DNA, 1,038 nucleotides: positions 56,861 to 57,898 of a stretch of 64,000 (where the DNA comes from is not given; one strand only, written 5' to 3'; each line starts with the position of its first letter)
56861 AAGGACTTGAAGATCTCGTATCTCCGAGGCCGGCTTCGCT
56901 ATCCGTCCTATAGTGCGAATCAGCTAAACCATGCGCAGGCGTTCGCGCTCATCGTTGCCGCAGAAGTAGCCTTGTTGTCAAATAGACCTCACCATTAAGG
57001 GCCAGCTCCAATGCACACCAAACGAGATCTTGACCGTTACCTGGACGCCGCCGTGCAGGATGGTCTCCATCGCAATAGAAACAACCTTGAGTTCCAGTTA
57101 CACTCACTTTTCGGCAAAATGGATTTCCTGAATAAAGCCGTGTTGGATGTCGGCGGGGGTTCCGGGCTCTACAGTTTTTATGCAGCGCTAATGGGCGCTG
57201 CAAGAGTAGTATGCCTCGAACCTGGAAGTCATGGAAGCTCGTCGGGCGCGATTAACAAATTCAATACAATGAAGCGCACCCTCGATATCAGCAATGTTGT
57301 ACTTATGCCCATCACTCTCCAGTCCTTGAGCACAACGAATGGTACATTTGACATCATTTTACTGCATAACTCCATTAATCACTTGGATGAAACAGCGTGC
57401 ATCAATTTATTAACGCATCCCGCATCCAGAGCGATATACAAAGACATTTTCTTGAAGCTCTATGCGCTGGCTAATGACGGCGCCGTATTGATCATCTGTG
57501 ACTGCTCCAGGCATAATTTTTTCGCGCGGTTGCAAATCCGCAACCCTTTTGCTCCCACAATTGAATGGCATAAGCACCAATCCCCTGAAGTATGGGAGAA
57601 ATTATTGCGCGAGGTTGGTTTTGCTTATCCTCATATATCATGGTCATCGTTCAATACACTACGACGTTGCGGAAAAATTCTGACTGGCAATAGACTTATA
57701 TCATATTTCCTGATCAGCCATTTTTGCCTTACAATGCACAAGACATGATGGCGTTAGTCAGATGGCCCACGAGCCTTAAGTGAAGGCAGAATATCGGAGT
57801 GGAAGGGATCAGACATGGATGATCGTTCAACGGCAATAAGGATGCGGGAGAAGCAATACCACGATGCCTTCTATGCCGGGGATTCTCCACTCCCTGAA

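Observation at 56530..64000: Abrupt compositional break: a glycan-modification island at about 45-55% GC abuts the 70% GC core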

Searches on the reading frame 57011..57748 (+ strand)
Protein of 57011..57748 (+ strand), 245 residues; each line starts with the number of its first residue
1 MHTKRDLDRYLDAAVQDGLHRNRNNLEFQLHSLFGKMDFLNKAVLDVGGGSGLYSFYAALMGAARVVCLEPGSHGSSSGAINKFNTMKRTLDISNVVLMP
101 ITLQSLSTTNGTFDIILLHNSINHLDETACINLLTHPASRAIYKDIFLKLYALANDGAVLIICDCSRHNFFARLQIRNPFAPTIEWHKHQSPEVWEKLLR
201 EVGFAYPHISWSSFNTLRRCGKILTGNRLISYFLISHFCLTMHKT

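Call 6: search_protein_families(library=pfam, proteins=[window:57011-57748:+])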
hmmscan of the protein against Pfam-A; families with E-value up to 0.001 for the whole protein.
window:57011-57748:+ (245 aa): 5 families
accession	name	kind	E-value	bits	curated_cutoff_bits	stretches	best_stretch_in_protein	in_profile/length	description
PF13489.12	Methyltransf_23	-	2.9e-06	27.5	27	1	30-206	12-161/164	Methyltransferase domain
PF13649.12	Methyltransf_25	-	1.2e-05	26.4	27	1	44-132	1-84/97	Methyltransferase domain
PF13847.12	Methyltransf_31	-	2.8e-05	24.3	27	1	41-174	4-122/145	Methyltransferase domain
PF08003.17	Methyltransf_9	-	9.6e-05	21.9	23.8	1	38-123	113-193/315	Protein of unknown function (DUF1698)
PF08241.18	Methyltransf_11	-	0.00016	22.7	21.2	1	45-127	1-75/95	Methyltransferase domain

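Call 28: search_protein_families(library=ncbifam, max_evalue=0.00001, proteins=[window:57011-57748:+])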
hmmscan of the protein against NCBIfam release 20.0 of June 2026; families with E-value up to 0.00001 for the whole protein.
window:57011-57748:+ (245 aa): 2 families
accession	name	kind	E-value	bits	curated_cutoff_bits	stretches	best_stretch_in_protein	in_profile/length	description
TIGR00452.1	TIGR00452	equivalog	3.1e-08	32.8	275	1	38-119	115-191/316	tRNA 5-methoxyuridine(34)/uridine 5-oxyacetic acid(34) synthase CmoB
NF011650.0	PRK15068.1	equivalog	1e-07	31.1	209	1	39-118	121-196/324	tRNA 5-methoxyuridine(34)/uridine 5-oxyacetic acid(34) synthase CmoB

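Call 32: find_homologous_proteins(query=window:57011-57748:+, max_evalue=0.00001)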
Query window:57011-57748:+ (245 aa): 964 proteins with E <= 0.00001 among 1257 candidates; the best 120 are listed.
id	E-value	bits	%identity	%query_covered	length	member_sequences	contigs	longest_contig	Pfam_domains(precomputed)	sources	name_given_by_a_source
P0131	6.6e-161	551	98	100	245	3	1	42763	PF13847.13,PF13489.13,PF13649.13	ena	-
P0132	3.8e-97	343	62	100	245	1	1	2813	PF13489.13,PF08003.18,PF13649.13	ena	-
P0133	7.0e-97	342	62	100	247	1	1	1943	PF13489.13,PF08003.18,PF13649.13,PF08241.19,PF08242.19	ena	-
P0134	2.7e-96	340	59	100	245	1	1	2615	PF13847.13,PF13489.13,PF08003.18,PF13649.13,PF08241.19,PF08242.19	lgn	-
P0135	5.4e-96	339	60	100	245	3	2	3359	PF13847.13,PF13489.13,PF13649.13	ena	-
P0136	5.1e-95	336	59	100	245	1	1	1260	PF13847.13,PF13489.13,PF13649.13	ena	-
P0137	6.7e-95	335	58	100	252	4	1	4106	PF13649.13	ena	-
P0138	3.5e-94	333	60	99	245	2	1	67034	PF08003.18,PF13649.13,PF08241.19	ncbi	-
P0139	6.1e-94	332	58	99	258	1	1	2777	PF13847.13,PF13489.13,PF13649.13,PF08242.19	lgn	-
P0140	7.0e-94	332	59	100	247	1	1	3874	PF13847.13,PF13489.13,PF13649.13,PF08241.19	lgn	-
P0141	7.7e-94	332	59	100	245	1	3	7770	PF13489.13,PF08003.18,PF03602.22,PF13649.13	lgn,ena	-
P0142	1.1e-93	331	59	100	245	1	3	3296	PF13847.13,PF13489.13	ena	-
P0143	1.3e-93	331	57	100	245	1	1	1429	PF13847.13,PF13489.13,PF08003.18,PF03602.22,PF13649.13,PF08241.19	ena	-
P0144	1.9e-93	330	59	100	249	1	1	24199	PF13489.13,PF08003.18,PF03602.22,PF13649.13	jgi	jgi:SAM-dependent methyltransferase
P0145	3.6e-93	330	59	100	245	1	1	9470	PF13847.13,PF13489.13,PF13649.13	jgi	-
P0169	2.6e-89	317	59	100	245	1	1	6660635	-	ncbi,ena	-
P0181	2.8e-88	314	58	100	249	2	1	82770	-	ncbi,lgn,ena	-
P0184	3.7e-88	313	59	100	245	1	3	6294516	PF13649.13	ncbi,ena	-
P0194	6.4e-88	312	59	100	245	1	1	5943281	PF13847.13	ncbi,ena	-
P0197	7.8e-88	312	58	100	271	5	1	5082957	PF13649.13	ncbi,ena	-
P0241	5.3e-86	306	57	100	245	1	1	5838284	-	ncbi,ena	-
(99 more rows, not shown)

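Call 33: list_cluster_members(proteins=[P0169, P0184, P0194, P0197, P0241, P0138, P0181, P0017, P0030, P0059])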
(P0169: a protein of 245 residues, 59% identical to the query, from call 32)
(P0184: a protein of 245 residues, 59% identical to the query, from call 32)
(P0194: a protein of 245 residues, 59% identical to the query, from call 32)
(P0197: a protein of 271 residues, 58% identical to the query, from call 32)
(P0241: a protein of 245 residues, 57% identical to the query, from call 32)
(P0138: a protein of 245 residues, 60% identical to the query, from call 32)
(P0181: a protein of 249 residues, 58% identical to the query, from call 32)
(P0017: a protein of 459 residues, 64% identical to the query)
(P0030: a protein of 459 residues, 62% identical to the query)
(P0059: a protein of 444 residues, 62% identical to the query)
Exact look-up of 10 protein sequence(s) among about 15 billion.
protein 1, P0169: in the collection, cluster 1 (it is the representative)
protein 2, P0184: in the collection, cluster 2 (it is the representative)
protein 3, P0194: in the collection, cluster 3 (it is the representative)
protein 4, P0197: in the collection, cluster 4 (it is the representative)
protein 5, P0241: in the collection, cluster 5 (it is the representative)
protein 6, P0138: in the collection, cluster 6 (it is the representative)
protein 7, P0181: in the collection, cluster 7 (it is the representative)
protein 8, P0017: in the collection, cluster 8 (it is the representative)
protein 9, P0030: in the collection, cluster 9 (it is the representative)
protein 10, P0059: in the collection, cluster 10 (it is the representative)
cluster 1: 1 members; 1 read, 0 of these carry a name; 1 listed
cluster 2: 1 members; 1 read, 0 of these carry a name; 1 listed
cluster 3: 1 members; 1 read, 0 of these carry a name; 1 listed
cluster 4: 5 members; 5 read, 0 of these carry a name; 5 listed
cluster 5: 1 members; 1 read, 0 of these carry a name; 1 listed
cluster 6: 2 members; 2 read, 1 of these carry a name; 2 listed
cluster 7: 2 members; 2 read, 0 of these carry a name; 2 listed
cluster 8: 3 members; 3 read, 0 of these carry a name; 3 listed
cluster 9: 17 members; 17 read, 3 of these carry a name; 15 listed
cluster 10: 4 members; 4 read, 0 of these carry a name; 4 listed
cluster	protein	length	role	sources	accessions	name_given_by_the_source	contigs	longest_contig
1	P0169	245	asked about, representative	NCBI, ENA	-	-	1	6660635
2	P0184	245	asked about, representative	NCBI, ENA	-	-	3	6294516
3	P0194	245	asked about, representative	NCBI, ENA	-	-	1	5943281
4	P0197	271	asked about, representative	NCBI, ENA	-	-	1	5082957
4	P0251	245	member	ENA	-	-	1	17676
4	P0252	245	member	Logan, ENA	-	-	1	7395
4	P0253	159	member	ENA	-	-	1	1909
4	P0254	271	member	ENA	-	-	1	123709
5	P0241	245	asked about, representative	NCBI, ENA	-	-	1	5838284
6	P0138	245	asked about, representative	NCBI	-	-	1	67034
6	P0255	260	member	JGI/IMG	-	SAM-dependent methyltransferase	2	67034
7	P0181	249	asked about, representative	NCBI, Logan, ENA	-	-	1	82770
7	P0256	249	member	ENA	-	-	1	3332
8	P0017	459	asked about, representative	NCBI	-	-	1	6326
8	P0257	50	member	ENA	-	-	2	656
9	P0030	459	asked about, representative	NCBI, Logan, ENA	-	-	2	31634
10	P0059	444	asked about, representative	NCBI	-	-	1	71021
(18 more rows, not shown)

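Call 37: find_encoding_contigs(protein=P0138, flank=8000, max_places=2)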
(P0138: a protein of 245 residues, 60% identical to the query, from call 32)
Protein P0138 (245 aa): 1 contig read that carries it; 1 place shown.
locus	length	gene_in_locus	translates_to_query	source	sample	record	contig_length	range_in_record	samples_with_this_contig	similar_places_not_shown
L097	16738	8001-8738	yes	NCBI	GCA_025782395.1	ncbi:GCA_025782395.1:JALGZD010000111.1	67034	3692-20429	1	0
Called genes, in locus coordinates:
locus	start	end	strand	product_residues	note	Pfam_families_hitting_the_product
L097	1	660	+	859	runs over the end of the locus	PF02463:SMC_N (weak), PF13166:AAA_13 (weak)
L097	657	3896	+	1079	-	PF04313:HSDR_N, PF04851:ResIII, PF18766:SWI2_SNF2, PF22679:T1R_D3-like, PF11867:T1RH-like_C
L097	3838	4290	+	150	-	PF07883:Cupin_2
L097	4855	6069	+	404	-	PF01381:HTH_3 (faint), PF06114:Peptidase_M78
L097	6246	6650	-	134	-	PF00903:Glyoxalase (weak)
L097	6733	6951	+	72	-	-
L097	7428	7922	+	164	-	PF10861:DUF2784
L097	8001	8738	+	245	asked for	PF08003:Methyltransf_9 (weak), PF08241:Methyltransf_11 (weak), PF13649:Methyltransf_25 (weak)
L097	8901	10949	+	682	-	PF13600:DUF4140, PF13598:DUF4139, PF13620:CarboxypepD_reg, PF13715:CarbopepD_reg_2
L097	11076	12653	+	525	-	-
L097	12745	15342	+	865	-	PF13941:MutL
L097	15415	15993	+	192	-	-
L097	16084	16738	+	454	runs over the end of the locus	PF01554:MatE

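Call 38: find_encoding_contigs(protein=P0169, flank=8000, max_places=2)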
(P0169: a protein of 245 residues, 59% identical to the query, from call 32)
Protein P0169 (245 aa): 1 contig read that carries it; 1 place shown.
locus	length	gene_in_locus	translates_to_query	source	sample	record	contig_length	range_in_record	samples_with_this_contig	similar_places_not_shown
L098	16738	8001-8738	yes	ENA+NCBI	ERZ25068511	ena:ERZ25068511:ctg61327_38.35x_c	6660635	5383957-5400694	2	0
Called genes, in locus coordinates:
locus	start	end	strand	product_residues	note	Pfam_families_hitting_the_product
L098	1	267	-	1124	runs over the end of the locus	PF13779:DUF4175 (faint)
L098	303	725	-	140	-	-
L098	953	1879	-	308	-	PF01745:IPT, PF01715:IPPT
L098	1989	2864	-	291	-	PF00589:Phage_integrase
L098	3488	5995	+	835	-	PF12799:LRR_4, PF13855:LRR_8, PF12799:LRR_4, PF23598:LRR_14 (weak), PF13855:LRR_8, PF12799:LRR_4, PF12799:LRR_4, PF13860:FlgD_ig, +13 more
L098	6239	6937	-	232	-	PF03781:FGE-sulfatase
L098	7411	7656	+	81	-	PF02627:CMD (weak)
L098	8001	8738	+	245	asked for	-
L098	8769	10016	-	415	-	-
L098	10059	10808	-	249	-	PF00106:adh_short, PF08659:KR, PF13561:adh_short_C2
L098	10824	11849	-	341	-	PF01557:FAA_hydrolase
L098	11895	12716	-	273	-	PF01609:DDE_Tnp_1, PF13612:DDE_Tnp_1_3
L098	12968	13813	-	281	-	PF05721:PhyH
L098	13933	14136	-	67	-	-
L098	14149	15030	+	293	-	PF01882:DUF58, PF00092:VWA (faint), PF13519:VWA_2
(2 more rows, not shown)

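Call 44: search_solved_structures(query=window:57011-57748:+, max_evalue=0.01)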
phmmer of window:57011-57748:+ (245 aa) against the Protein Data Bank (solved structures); distinct sequences matched with E-value up to 0.01: 35.
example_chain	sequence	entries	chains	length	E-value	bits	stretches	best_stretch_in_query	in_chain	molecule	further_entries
9o6h_A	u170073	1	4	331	4.2e-05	26.4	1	31-88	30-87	Histone-arginine methyltransferase CARM1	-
6izq_A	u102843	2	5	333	4.2e-05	26.4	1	31-88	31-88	Histone-arginine methyltransferase CARM1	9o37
3b3j_A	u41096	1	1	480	4.2e-05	26.4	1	32-88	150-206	Histone-arginine methyltransferase CARM1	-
7fai_A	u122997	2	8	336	4.3e-05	26.4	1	31-88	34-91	Histone-arginine methyltransferase CARM1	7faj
6s70_A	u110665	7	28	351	4.3e-05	26.3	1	31-88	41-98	Histone-arginine methyltransferase CARM1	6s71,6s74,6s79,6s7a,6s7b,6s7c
4ikp_A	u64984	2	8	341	4.4e-05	26.3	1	31-88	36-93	Histone-arginine methyltransferase CARM1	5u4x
3b3f_A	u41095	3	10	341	4.4e-05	26.3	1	31-88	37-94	Histone-arginine methyltransferase CARM1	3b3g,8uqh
6s77_A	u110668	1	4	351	4.4e-05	26.3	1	31-88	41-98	Histone-arginine methyltransferase CARM1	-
6d2l_A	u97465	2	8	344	4.4e-05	26.3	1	31-88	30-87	Histone-arginine methyltransferase CARM1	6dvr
7u9i_A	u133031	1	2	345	4.5e-05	26.3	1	31-88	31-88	Histone-arginine methyltransferase CARM1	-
2v74_B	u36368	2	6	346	4.5e-05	26.3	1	31-88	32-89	HISTONE-ARGININE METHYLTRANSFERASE CARM1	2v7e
2y1w_A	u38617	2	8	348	4.5e-05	26.3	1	31-88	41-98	HISTONE-ARGININE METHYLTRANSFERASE CARM1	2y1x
5dwq_A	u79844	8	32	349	4.6e-05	26.3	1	31-88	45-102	Histone-arginine methyltransferase CARM1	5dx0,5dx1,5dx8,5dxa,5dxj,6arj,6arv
8g2h_A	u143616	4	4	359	4.7e-05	26.2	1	31-88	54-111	Histone-arginine methyltransferase CARM1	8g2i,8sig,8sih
7puq_A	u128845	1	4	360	4.8e-05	26.2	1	31-88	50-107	Histone-arginine methyltransferase CARM1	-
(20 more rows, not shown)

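Call 65: find_encoding_contigs(protein=P0131, flank=10000, max_places=3)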
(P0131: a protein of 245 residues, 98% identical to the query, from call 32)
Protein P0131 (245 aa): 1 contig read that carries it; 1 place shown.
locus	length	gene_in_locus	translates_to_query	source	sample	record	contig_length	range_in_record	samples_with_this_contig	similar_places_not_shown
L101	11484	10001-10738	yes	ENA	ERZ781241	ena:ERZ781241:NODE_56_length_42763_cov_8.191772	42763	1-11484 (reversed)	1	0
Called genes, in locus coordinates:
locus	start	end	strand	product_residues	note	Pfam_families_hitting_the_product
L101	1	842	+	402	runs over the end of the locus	PF00155:Aminotran_1_2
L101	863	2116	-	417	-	PF00675:Peptidase_M16, PF05193:Peptidase_M16_C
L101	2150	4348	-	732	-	PF01138:RNase_PH, PF03725:RNase_PH_C, PF03726:PNPase, PF01138:RNase_PH, PF00013:KH_1, PF00575:S1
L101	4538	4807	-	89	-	PF00312:Ribosomal_S15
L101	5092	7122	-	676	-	PF13727:CoA_binding_3, PF00106:adh_short (weak), PF01073:3Beta_HSD, PF01370:Epimerase, PF02719:Polysacc_synt_2, PF04321:RmlD_sub_bind, PF08659:KR, PF16363:GDP_Man_Dehyd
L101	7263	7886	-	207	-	PF01583:APS_kinase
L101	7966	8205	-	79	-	-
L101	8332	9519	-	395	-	PF00953:Glycos_transf_4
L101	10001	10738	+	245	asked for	PF13489:Methyltransf_23 (weak), PF13649:Methyltransf_25 (faint), PF13847:Methyltransf_31 (faint)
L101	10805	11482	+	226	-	?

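Call 74: search_protein_families(library=padloc, proteins=[window:57011-57748:+], max_evalue=0.001)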
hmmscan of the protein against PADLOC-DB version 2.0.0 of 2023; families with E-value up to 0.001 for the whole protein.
window:57011-57748:+ (245 aa): 1 family
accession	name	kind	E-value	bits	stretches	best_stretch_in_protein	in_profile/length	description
PDLC04134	mad2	-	4.5e-08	30.4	1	40-177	287-403/492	mads_2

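Call 75: search_protein_families(library=phrogs, proteins=[window:57011-57748:+], max_evalue=0.00001)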
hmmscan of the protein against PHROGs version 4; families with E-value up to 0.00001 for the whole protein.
window:57011-57748:+ (245 aa): 0 families
